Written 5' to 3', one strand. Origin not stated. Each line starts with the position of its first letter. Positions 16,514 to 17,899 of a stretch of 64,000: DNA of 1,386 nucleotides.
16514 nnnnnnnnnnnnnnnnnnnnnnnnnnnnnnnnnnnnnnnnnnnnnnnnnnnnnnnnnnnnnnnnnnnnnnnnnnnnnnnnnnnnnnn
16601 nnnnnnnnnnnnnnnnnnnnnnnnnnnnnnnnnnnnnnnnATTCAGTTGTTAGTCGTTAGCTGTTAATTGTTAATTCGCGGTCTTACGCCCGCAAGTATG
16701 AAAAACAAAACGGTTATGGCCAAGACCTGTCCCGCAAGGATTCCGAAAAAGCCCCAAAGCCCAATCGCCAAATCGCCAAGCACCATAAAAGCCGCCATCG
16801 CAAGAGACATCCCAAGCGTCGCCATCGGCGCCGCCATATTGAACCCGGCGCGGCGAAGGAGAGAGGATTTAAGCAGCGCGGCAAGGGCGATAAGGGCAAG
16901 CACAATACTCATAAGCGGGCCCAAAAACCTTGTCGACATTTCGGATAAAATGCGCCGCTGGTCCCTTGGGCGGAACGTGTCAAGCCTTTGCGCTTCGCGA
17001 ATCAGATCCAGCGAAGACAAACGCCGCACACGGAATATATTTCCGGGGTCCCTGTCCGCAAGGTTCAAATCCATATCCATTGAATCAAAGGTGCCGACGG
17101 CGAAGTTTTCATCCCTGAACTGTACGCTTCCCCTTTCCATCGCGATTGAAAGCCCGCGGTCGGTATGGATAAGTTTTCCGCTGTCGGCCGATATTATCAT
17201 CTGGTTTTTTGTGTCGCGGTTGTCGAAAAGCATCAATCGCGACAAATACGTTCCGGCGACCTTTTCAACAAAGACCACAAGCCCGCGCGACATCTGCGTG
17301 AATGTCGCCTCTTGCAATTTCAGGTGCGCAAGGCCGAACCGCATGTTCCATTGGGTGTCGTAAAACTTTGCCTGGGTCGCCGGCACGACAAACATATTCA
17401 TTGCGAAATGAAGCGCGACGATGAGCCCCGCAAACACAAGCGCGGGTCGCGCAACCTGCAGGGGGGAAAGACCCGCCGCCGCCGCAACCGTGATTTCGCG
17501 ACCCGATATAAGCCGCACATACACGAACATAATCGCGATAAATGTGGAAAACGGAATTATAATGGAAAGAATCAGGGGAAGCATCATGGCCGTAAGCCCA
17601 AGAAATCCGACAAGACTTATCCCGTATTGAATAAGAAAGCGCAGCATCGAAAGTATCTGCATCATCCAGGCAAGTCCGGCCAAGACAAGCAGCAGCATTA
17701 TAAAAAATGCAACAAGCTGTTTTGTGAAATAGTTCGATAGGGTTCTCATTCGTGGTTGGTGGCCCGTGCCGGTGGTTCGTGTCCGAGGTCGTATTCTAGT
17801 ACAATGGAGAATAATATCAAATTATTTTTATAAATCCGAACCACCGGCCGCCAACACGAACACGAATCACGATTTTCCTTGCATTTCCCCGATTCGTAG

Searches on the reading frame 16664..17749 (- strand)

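Call 33: search_protein_families(library=pfam, proteins=[window:16664-17749:-], max_evalue=0.01)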
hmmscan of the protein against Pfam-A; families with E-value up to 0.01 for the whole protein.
window:16664-17749:- (361 aa): 1 family
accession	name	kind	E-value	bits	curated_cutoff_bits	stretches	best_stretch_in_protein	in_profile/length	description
PF03739.19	LptF_LptG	-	1.2e-48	166.4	27.9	1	7-352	2-346/353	Lipopolysaccharide export system permease LptF/LptG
